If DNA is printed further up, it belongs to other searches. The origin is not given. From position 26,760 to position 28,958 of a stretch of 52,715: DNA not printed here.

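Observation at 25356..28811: Divergent pair: MYXO-CTERM-tagged pentaheme cytochrome c and a secreted esterase lipoprotein sharing an AT-rich promoter gap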

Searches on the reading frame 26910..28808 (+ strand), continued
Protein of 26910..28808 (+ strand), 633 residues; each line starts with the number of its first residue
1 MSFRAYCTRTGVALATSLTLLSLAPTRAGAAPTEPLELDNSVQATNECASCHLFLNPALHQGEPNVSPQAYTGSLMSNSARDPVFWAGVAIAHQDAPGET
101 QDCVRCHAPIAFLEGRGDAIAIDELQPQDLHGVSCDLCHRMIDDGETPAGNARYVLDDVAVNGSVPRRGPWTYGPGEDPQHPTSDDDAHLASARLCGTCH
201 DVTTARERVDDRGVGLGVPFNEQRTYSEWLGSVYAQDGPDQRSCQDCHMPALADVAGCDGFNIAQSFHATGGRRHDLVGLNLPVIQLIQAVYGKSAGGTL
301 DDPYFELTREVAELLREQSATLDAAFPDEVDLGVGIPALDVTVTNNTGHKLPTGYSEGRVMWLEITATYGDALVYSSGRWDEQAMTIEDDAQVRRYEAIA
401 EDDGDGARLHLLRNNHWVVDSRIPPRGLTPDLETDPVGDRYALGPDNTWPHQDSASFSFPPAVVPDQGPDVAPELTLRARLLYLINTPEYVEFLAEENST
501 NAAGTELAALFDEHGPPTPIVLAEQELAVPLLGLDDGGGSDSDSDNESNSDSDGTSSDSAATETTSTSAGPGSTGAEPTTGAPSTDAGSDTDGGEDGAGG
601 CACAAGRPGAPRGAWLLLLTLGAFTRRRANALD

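Call 63: search_protein_families(library=pfam, proteins=[P0137, P0144, P0205, P0214, P0252, P0248, P0255, P0201, P0202, P0233], max_evalue=0.01)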
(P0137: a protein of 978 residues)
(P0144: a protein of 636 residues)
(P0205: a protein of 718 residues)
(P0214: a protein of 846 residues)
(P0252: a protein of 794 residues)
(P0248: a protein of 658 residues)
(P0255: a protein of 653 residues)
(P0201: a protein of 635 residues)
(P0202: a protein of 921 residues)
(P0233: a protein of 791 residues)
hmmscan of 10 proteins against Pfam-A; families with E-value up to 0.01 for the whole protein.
P0137 (978 aa): 5 families
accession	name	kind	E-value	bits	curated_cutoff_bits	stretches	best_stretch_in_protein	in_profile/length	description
PF13860.13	FlgD_ig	-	1.5e-08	34.9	27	1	906-966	15-76/79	FlgD Ig-like domain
PF22113.1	Mtrc-MtrF_II-IV_dom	-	7e-05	22.9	30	0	47-146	80-165/176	Outer membrane cytochrome MtrC/MtrF-like, domains II/IV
PF14537.11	Cytochrom_c3_2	-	0.0024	18.7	25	0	96-147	23-67/79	Cytochrome c3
PF14522.11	Cytochrome_C7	-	0.0043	17.3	24.8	0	48-133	13-55/67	Cytochrome c7 and related cytochrome c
PF09699.15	Paired_CXXCH_1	-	0.008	16.3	20.6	0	241-258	6-22/41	Doubled CXXCH motif (Paired_CXXCH_1)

P0144 (636 aa): 6 families
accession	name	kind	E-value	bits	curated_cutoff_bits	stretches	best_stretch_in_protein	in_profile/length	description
PF13860.13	FlgD_ig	-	1.6e-09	38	27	1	559-620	10-73/79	FlgD Ig-like domain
PF22113.1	Mtrc-MtrF_II-IV_dom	-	7.6e-06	26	30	1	42-141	79-165/176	Outer membrane cytochrome MtrC/MtrF-like, domains II/IV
PF14537.11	Cytochrom_c3_2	-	0.00075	20.4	25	0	93-142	25-67/79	Cytochrome c3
PF14522.11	Cytochrome_C7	-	0.0065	16.7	24.8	0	44-139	13-66/67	Cytochrome c7 and related cytochrome c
PF13435.11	Cytochrome_C554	-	0.0075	17.6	20.8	0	46-139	1-83/84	Cytochrome c554 and c-prime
PF13442.11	Cytochrome_CBB3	-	0.0083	16.9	27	0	44-53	11-21/68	Cytochrome C oxidase, cbb3-type, subunit III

P0205 (718 aa): 8 families
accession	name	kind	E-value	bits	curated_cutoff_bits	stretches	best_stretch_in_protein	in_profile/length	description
PF13860.13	FlgD_ig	-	1.5e-08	35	27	1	646-706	21-76/79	FlgD Ig-like domain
PF00404.24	Dockerin_1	-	1.3e-07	32.2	22.9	1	509-557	3-55/57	Dockerin type I domain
PF14522.11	Cytochrome_C7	-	1.9e-05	24.9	24.8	0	169-226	38-66/67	Cytochrome c7 and related cytochrome c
PF22113.1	Mtrc-MtrF_II-IV_dom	-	6.6e-05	22.9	30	0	165-231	74-131/176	Outer membrane cytochrome MtrC/MtrF-like, domains II/IV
PF18962.6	Por_Secre_tail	-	7.3e-05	23.4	27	0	630-664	2-36/75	Secretion system C-terminal sorting domain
PF13585.12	CHU_C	-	0.00015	22.3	27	1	643-705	22-72/86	CHU_C Type IX secretion signal domain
PF14537.11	Cytochrom_c3_2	-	0.0011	19.8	25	0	79-118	27-65/79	Cytochrome c3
PF13435.11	Cytochrome_C554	-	0.0053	18.1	20.8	0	32-117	2-83/84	Cytochrome c554 and c-prime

P0214 (846 aa): 9 families
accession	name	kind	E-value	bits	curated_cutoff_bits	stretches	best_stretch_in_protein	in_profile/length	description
PF18911.6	PKD_4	-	1.3e-19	70.5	27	1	558-638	2-85/85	PKD domain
PF00801.26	PKD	-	4.5e-15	55.9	23.5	1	566-634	6-78/80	PKD domain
PF18962.6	Por_Secre_tail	-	1.4e-08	35.4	27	1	768-842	2-73/75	Secretion system C-terminal sorting domain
PF14522.11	Cytochrome_C7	-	2.9e-05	24.3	24.8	0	46-136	12-67/67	Cytochrome c7 and related cytochrome c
PF22113.1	Mtrc-MtrF_II-IV_dom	-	3.1e-05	24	30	0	46-136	80-164/176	Outer membrane cytochrome MtrC/MtrF-like, domains II/IV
PF13585.12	CHU_C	-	0.00031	21.3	27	1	783-839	24-79/86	CHU_C Type IX secretion signal domain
PF13860.13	FlgD_ig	-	0.00059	20.2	27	1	783-830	20-72/79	FlgD Ig-like domain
PF13435.11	Cytochrome_C554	-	0.0064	17.8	20.8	0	49-135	1-83/84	Cytochrome c554 and c-prime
PF17789.7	MG4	-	0.008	16.8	24.7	0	668-712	19-62/95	Macroglobulin domain MG4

P0252 (794 aa): 7 families
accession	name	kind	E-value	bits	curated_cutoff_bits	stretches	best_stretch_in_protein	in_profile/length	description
PF18962.6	Por_Secre_tail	-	6.5e-09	36.4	27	1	716-785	3-69/75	Secretion system C-terminal sorting domain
PF14522.11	Cytochrome_C7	-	2.3e-05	24.5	24.8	0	50-137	14-66/67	Cytochrome c7 and related cytochrome c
PF22113.1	Mtrc-MtrF_II-IV_dom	-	0.0002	21.4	30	0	47-140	79-166/176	Outer membrane cytochrome MtrC/MtrF-like, domains II/IV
PF13860.13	FlgD_ig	-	0.00024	21.4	27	1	721-779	8-74/79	FlgD Ig-like domain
PF14537.11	Cytochrom_c3_2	-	0.00036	21.4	25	0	92-139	20-66/79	Cytochrome c3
PF13442.11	Cytochrome_CBB3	-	0.00064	20.4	27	0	50-68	12-28/68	Cytochrome C oxidase, cbb3-type, subunit III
PF13435.11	Cytochrome_C554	-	0.0032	18.8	20.8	0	51-137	1-83/84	Cytochrome c554 and c-prime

P0248 (658 aa): 4 families
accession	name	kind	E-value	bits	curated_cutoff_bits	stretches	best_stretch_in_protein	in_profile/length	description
PF00404.24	Dockerin_1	-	1.3e-06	28.9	22.9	1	609-653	2-52/57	Dockerin type I domain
PF14522.11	Cytochrome_C7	-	7.2e-05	23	24.8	0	76-165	12-66/67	Cytochrome c7 and related cytochrome c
PF22113.1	Mtrc-MtrF_II-IV_dom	-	0.00021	21.3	30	0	75-166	79-164/176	Outer membrane cytochrome MtrC/MtrF-like, domains II/IV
PF14537.11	Cytochrom_c3_2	-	0.0033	18.3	25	0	120-166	20-65/79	Cytochrome c3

P0255 (653 aa): 4 families
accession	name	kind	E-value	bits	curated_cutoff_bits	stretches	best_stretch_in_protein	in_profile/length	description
PF22113.1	Mtrc-MtrF_II-IV_dom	-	2.5e-06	27.6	30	1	61-163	69-165/176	Outer membrane cytochrome MtrC/MtrF-like, domains II/IV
PF14522.11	Cytochrome_C7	-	3.3e-06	27.2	24.8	0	72-161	12-66/67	Cytochrome c7 and related cytochrome c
PF14537.11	Cytochrom_c3_2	-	3.6e-05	24.6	25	0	114-163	18-66/79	Cytochrome c3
PF13435.11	Cytochrome_C554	-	0.002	19.4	20.8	1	76-161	2-83/84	Cytochrome c554 and c-prime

P0201 (635 aa): 4 families
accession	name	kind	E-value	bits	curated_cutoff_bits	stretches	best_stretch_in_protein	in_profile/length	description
PF07627.16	PSCyt3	-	9.3e-05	23.1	27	0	214-233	62-81/98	Protein of unknown function (DUF1588)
PF22113.1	Mtrc-MtrF_II-IV_dom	-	0.00036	20.5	30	0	49-144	77-165/176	Outer membrane cytochrome MtrC/MtrF-like, domains II/IV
PF09699.15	Paired_CXXCH_1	-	0.0014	18.7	20.6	0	38-61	16-37/41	Doubled CXXCH motif (Paired_CXXCH_1)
PF14537.11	Cytochrom_c3_2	-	0.0094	16.8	25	0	102-144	25-66/79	Cytochrome c3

P0202 (921 aa): 11 families
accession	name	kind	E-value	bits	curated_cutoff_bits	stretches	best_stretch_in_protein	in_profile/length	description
PF17963.7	Big_9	-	2e-13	51.5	23.6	2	562-651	1-89/89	Bacterial Ig domain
PF05345.18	He_PIG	-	2.7e-12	47.4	24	2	565-652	2-95/96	Putative Ig domain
PF17803.7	Cadherin_4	-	1e-10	42.4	25.1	1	648-713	3-71/71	Bacterial cadherin-like domain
PF17892.7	Cadherin_5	-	2.6e-08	34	26.5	1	680-747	32-98/98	Cadherin-like domain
PF22113.1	Mtrc-MtrF_II-IV_dom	-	3.1e-05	24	30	0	40-135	75-164/176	Outer membrane cytochrome MtrC/MtrF-like, domains II/IV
PF14522.11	Cytochrome_C7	-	3.2e-05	24.1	24.8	0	46-135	13-67/67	Cytochrome c7 and related cytochrome c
PF00404.24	Dockerin_1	-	0.00018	22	22.9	1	852-906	2-56/57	Dockerin type I domain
PF13435.11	Cytochrome_C554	-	0.00067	21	20.8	0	49-134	2-83/84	Cytochrome c554 and c-prime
PF25275.1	Golvesin_C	-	0.00069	20.1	31.6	0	611-651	36-76/132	Golvesin C-terminal domain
PF17957.7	Big_7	-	0.0012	19.9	24.1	0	667-727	12-68/70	Bacterial Ig domain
PF09699.15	Paired_CXXCH_1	-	0.0055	16.8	20.6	0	94-105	28-39/41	Doubled CXXCH motif (Paired_CXXCH_1)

P0233 (791 aa): 4 families
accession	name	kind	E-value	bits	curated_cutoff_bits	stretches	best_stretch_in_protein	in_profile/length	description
PF11617.13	Cu-binding_MopE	-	6.4e-09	36.3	27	1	639-668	1-30/30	Putative metal-binding motif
PF02412.23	TSP_3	-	1.4e-06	28.3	25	1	560-581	15-36/36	Thrombospondin type 3 repeat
PF00404.24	Dockerin_1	-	4e-06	27.4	22.9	1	716-770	2-56/57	Dockerin type I domain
PF22113.1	Mtrc-MtrF_II-IV_dom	-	5.4e-05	23.2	30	0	49-135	84-165/176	Outer membrane cytochrome MtrC/MtrF-like, domains II/IV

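Call 78: search_protein_families(library=ncbifam, alignment_id=A1, max_evalue=0.01)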
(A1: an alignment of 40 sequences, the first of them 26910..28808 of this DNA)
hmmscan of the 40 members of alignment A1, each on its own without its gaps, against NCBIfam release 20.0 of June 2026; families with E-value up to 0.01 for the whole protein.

A. member 1, window:26910-28808:+ (633 aa): 3 families
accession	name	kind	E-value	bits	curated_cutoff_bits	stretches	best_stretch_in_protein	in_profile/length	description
NF040886.1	cyt_C_like_Sec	equivalog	2.6e-06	26.3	250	1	177-250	189-252/423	multiheme c-type cytochrome (seleno)protein ExtKL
TIGR03507.1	decahem_SO1788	subfamily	0.0014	17.2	209.3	0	94-255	570-668/672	OmcA/MtrC family decaheme c-type cytochrome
NF041894.1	MXAN_6652_fam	equivalog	0.0093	15.5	200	0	546-628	133-203/203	MXAN_6652 family MXYO-CTERM-anchored protein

B. families by the number of members that match (of 40 scanned): 16 families
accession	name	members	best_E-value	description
NF040886.1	cyt_C_like_Sec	36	9.4e-08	multiheme c-type cytochrome (seleno)protein ExtKL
TIGR03901.2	MYXO-CTERM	25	1e-05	MYXO-CTERM sorting domain-containing protein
TIGR03507.1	decahem_SO1788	24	6.2e-07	OmcA/MtrC family decaheme c-type cytochrome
NF045638.1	Mrt_dep_phytase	13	8.1e-05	myxosortase-dependent phytase-like phosphatase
NF045523.1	MXAN_5453_fam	10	1.3e-05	MXAN_5453 family MXYO-CTERM-anchored protein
TIGR03382.1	GC_trans_RRR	5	0.00024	MYXO-CTERM sorting domain-containing protein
TIGR04257.1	nanowire_3heme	3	0.0014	c(7)-type cytochrome triheme domain-containing protein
NF041894.1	MXAN_6652_fam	2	0.0062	MXAN_6652 family MXYO-CTERM-anchored protein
TIGR03153.1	cytochr_NrfH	1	0.0011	cytochrome c nitrite reductase small subunit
NF040943.1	cytoc3_ExtM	1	0.0013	selenite/tellurite reduction operon c-type cytochrome ExtM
TIGR03146.1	cyt_nit_nrfB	1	0.0019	cytochrome c nitrite reductase pentaheme subunit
NF008659.0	PRK11659.1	1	0.0026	cytochrome c nitrite reductase pentaheme subunit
NF052588.1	RnaseEMycob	1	0.0028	ribonuclease E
NF040996.1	MamX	1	0.0035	magnetosome protein MamX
NF000612.0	PRK00019.1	1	0.0041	50S ribosomal protein L31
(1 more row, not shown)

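Call 84: find_encoding_contigs(protein=P0203, flank=8000, max_places=1)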
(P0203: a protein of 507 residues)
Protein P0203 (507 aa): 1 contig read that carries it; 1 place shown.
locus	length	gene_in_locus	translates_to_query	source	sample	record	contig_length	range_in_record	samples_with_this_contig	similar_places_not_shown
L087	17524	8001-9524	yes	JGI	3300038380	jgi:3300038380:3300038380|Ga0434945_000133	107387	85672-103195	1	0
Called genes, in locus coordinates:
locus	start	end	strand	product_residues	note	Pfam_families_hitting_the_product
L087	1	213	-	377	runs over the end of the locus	PF13439:Glyco_transf_4, PF13579:Glyco_trans_4_4, PF20706:GT4-conflict, PF00534:Glycos_transf_1, PF13692:Glyco_trans_1_4, PF13524:Glyco_trans_1_2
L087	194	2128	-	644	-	PF13522:GATase_6, PF12481:DUF3700 (faint), PF13537:GATase_7, PF00733:Asn_synthase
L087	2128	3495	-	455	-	PF02310:B12-binding, PF04055:Radical_SAM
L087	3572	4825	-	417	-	PF13439:Glyco_transf_4, PF13579:Glyco_trans_4_4, PF00534:Glycos_transf_1, PF13692:Glyco_trans_1_4, PF13524:Glyco_trans_1_2, PF20706:GT4-conflict (weak)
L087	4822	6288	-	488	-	PF01943:Polysacc_synt, PF13440:Polysacc_synt_3, PF01554:MatE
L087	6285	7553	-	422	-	PF00155:Aminotran_1_2 (weak), PF01041:DegT_DnrJ_EryC1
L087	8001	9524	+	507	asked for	PF22113:Mtrc-MtrF_II-IV_dom (faint), PF14522:Cytochrome_C7 (faint)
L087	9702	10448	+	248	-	PF02463:SMC_N (faint), PF00005:ABC_tran, PF13304:AAA_21 (faint)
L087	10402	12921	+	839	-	PF12704:MacB_PCD, PF02687:FtsX, PF12704:MacB_PCD, PF02687:FtsX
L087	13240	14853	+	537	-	PF13519:VWA_2, PF13768:VWA_3 (weak)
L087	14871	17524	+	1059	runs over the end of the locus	PF13809:Tubulin_2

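Call 91: search_protein_families(library=pfam, proteins=[L027:4887-5972:+, L031:4422-5723:+, L028:3905-5992:+, L081:7655-8905:+, L034:5342-5908:-, L034:4050-5453:-], max_evalue=0.001)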
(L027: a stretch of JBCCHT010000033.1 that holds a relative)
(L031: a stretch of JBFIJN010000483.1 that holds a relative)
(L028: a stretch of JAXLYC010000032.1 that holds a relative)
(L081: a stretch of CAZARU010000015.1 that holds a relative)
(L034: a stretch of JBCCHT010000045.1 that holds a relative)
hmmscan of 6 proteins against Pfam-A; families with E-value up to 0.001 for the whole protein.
L027:4887-5972:+ (362 aa): 1 family
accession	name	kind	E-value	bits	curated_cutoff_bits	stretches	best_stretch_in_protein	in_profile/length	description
PF01186.22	Lysyl_oxidase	-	2.4e-23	83.3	20.4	1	143-293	48-196/204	Lysyl oxidase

L031:4422-5723:+ (434 aa): 2 families
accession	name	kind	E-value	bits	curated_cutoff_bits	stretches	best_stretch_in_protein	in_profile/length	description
PF03150.19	CCP_MauG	-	9.6e-45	153.3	25.6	1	118-272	1-147/149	Di-haem cytochrome c peroxidase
PF21419.2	RoxA-like_Cyt-c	-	0.00017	21.5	26.7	1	354-380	4-30/39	RoxA-like, cytochrome c-like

L028:3905-5992:+ (696 aa): 3 families
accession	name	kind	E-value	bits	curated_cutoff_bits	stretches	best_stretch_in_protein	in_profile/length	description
PF13517.12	FG-GAP_3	-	8.8e-30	103.5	26.9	5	363-423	1-60/61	FG-GAP-like repeat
PF07593.17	UnbV_ASPIC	-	5.2e-18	65.1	23.4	1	464-530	1-67/68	ASPIC and UnbV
PF11617.13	Cu-binding_MopE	-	7.7e-05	23.3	27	1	571-600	1-30/30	Putative metal-binding motif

L081:7655-8905:+ (417 aa): 2 families
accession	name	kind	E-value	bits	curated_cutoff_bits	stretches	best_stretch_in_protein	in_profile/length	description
PF00034.26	Cytochrom_C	-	2e-08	35.9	21.3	1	108-210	10-89/90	Cytochrome c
PF13442.11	Cytochrome_CBB3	-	1.4e-06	29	27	0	97-207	3-68/68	Cytochrome C oxidase, cbb3-type, subunit III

L034:5342-5908:- (188 aa): 0 families

L034:4050-5453:- (467 aa): 1 family
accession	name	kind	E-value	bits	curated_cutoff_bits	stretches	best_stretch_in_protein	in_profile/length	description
PF09587.15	PGA_cap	-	3.5e-59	200.8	27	1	133-374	2-254/255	Bacterial capsule synthesis protein PGA_cap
